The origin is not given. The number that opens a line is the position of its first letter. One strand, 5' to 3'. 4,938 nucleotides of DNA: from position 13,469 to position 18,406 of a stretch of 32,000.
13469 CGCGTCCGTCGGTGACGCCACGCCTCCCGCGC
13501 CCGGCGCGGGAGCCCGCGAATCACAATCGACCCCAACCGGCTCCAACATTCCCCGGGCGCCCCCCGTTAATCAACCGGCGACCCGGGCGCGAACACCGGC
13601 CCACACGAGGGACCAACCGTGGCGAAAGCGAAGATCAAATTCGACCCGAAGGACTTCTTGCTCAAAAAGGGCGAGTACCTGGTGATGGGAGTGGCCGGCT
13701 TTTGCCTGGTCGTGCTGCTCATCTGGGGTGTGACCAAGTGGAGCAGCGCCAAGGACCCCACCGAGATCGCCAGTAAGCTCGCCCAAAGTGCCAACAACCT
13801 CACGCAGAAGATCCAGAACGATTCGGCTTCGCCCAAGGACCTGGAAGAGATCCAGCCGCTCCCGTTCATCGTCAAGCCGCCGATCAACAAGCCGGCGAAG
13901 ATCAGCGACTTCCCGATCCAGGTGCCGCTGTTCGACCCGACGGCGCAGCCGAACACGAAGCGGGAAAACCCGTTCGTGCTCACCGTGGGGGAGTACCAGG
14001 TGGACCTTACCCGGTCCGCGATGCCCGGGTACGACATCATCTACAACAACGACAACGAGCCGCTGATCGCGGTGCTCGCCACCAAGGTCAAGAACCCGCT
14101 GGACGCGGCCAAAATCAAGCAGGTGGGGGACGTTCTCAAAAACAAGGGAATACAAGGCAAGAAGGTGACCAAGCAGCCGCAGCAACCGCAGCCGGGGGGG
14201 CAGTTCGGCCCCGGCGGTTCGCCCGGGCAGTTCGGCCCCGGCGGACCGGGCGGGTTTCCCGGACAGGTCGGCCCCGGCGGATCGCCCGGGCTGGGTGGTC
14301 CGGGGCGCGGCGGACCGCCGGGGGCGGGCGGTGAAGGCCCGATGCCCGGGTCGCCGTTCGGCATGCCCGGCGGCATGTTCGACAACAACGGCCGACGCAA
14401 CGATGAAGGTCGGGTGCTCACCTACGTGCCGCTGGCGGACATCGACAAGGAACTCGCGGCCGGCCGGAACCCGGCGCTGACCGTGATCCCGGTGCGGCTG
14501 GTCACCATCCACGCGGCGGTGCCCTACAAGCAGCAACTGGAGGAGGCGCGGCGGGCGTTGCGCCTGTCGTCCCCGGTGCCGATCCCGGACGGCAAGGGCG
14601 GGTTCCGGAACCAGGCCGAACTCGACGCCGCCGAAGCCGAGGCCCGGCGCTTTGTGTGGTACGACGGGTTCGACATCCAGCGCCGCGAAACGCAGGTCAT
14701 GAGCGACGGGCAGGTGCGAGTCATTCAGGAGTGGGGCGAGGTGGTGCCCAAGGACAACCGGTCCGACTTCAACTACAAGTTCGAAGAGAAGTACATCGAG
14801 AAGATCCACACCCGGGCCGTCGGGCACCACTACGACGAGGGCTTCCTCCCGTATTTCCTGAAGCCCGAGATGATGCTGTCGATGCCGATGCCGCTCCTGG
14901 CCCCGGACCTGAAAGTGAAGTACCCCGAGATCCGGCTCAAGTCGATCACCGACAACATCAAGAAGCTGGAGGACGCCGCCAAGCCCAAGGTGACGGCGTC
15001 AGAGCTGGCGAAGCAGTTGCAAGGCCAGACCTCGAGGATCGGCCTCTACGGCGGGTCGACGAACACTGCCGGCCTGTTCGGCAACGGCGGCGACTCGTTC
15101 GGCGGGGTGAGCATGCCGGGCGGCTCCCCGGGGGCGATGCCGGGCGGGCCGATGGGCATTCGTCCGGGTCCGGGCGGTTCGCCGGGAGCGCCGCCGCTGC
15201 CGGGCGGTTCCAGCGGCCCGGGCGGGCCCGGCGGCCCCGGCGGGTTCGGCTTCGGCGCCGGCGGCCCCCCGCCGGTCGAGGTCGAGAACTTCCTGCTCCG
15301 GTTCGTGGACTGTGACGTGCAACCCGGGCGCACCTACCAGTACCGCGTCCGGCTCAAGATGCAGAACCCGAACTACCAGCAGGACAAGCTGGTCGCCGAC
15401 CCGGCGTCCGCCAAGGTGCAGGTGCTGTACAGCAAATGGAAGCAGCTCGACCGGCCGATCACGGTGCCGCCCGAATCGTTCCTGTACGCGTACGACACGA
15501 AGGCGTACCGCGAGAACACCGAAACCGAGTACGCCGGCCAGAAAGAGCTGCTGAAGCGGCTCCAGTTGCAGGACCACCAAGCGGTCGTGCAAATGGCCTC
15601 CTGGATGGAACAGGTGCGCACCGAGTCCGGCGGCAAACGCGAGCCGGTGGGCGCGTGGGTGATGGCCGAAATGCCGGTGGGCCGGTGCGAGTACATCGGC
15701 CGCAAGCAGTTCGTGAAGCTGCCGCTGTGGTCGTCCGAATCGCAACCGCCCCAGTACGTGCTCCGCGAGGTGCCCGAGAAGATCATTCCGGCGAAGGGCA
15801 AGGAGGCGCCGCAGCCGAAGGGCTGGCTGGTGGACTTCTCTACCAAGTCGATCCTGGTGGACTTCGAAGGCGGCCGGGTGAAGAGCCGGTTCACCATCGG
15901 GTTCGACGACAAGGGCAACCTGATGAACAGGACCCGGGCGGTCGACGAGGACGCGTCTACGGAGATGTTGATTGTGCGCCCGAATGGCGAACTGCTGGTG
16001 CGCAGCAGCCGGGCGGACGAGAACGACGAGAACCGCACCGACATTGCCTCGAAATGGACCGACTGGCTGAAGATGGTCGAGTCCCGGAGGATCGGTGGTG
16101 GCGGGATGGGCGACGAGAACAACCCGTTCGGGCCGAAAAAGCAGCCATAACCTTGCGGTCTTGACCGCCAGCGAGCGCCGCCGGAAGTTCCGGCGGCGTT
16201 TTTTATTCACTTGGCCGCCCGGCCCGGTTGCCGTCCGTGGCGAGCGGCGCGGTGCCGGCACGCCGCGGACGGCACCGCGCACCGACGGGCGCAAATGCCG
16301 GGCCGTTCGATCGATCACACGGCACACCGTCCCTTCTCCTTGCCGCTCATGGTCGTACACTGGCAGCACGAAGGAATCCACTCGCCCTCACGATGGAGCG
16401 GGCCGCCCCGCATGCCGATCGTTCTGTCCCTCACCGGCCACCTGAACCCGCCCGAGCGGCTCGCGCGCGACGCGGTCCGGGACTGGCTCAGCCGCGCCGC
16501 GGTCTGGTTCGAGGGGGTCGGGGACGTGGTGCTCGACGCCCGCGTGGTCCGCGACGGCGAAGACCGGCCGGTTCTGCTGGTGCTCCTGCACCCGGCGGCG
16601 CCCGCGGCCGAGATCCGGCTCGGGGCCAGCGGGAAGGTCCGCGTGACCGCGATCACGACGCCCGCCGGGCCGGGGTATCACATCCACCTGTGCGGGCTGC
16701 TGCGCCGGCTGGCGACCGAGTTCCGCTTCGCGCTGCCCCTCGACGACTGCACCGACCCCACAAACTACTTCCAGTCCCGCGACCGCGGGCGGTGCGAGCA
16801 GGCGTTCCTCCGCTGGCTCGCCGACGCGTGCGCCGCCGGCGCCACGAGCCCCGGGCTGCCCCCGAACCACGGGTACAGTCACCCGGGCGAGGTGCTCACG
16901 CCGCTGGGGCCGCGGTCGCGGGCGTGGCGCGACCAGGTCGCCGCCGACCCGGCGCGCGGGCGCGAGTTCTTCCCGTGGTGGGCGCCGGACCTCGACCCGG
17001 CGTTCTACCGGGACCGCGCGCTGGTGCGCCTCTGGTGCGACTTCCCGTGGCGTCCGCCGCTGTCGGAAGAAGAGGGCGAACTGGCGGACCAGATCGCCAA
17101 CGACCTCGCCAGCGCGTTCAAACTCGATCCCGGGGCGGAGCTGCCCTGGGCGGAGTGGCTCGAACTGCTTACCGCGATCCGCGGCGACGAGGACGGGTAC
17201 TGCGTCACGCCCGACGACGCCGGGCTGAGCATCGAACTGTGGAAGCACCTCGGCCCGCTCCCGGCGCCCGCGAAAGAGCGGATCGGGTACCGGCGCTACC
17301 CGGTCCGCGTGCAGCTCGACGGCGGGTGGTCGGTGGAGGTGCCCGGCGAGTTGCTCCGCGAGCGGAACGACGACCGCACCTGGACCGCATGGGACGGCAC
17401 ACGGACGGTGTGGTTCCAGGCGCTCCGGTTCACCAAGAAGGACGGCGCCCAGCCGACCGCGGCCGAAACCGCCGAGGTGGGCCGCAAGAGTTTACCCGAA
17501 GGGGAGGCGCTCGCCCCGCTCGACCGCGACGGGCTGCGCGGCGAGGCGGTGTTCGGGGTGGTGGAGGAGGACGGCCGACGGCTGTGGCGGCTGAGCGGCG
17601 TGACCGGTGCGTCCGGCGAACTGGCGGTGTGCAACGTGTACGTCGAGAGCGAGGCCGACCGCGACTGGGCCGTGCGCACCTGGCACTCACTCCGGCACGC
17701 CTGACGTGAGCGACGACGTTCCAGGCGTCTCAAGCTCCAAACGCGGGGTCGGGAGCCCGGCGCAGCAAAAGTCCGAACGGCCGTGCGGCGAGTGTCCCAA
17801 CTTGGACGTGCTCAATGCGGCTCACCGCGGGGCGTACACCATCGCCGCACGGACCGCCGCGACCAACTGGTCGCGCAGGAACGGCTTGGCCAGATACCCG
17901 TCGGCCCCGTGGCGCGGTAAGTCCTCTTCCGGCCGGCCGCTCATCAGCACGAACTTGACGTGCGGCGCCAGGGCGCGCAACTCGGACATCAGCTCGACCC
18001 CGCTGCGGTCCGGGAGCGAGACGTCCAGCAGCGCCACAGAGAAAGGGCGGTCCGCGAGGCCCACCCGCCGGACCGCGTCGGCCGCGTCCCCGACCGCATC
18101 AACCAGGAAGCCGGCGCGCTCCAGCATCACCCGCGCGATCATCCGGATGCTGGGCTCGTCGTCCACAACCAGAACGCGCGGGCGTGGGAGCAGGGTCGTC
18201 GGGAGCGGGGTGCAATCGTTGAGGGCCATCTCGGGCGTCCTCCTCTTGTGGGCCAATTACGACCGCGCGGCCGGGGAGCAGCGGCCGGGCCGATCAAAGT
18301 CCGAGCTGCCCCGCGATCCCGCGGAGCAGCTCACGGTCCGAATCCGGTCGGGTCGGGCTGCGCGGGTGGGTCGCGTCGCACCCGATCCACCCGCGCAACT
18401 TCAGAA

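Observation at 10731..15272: Five Gly/Pro/Met/Phe low-complexity loops with shared MPGG and FG motifs, each placed just before a beta-strand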

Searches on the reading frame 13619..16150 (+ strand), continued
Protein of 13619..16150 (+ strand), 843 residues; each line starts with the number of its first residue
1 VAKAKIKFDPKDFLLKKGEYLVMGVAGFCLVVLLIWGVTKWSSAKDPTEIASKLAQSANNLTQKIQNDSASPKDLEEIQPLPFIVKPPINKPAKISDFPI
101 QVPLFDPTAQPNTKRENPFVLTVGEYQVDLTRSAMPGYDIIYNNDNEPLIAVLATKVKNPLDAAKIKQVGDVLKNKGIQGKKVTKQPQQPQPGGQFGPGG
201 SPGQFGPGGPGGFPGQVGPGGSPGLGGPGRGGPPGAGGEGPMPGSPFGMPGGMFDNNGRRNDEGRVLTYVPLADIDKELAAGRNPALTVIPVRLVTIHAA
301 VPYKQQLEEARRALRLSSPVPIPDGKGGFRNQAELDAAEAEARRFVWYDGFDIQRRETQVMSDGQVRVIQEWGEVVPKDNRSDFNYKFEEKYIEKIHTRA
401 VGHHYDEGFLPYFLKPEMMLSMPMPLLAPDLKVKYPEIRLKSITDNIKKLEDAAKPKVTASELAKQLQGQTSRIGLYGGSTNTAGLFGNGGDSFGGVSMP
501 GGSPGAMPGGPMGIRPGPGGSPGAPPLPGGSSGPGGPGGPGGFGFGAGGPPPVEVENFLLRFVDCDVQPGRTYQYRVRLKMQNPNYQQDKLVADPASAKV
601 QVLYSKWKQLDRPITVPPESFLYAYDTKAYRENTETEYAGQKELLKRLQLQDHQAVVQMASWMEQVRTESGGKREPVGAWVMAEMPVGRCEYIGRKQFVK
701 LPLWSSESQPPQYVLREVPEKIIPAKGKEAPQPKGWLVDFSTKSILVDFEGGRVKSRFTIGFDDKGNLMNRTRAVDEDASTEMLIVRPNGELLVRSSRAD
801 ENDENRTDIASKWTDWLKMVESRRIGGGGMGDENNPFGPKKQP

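Call 76: list_cluster_members(proteins=[P0188, P0210, P0226, P0285, P0300, P0309, P0311, P0317, P0320, P0321])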
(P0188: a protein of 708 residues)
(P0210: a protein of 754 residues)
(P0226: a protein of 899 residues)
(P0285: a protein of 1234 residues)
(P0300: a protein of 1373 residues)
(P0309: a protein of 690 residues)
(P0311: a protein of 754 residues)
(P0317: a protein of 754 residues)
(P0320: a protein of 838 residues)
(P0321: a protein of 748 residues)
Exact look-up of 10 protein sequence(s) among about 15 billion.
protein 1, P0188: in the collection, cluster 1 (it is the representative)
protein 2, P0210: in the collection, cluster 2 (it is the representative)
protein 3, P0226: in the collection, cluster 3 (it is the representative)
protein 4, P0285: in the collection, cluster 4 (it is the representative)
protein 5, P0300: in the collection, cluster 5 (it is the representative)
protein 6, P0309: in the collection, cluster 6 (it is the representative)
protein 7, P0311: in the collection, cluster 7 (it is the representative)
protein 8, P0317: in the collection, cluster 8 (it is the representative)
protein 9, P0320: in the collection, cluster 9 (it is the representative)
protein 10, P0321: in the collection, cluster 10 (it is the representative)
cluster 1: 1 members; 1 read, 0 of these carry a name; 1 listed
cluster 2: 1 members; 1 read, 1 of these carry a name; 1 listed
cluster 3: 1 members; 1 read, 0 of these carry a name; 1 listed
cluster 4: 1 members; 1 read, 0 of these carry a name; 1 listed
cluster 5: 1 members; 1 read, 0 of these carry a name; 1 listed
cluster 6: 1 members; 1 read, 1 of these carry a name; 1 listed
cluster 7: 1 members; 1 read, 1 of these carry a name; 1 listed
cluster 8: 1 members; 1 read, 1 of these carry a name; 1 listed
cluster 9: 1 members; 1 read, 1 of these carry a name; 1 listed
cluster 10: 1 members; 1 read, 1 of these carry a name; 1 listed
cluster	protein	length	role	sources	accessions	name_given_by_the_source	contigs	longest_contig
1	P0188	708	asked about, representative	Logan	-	-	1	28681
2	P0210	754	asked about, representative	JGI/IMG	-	hypothetical protein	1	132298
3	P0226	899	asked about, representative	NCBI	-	-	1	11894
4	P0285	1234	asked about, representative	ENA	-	-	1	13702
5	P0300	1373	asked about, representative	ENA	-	-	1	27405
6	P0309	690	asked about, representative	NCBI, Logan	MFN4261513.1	MAG: hypothetical protein ACK4RK_19695 [Gemmataceae bacterium]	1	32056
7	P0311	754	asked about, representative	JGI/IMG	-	hypothetical protein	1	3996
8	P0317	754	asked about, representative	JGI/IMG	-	hypothetical protein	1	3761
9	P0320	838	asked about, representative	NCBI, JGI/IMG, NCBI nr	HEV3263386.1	MAG TPA: hypothetical protein VG013_41505 [Gemmataceae bacterium] | hypothetical protein | hypothetical protein [Gemmataceae bacterium]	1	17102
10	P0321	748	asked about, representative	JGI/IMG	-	hypothetical protein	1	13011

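Call 90: search_protein_families(library=phrogs, proteins=[window:13619-16150:+], max_evalue=0.01)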
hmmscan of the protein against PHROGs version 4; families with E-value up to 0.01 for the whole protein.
window:13619-16150:+ (843 aa): 0 families

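Call 91: search_protein_families(library=padloc, proteins=[window:13619-16150:+], max_evalue=0.01)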
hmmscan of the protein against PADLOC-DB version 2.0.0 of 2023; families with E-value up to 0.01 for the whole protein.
window:13619-16150:+ (843 aa): 0 families

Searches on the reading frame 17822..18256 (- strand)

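Call 10: search_protein_families(library=pfam, proteins=[window:17822-18256:-], max_evalue=0.01)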
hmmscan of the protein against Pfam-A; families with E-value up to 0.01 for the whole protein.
window:17822-18256:- (144 aa): 1 family
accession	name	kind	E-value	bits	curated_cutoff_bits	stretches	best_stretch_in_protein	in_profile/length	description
PF00072.30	Response_reg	-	1.3e-20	74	30.2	1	28-136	1-111/111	Response regulator receiver domain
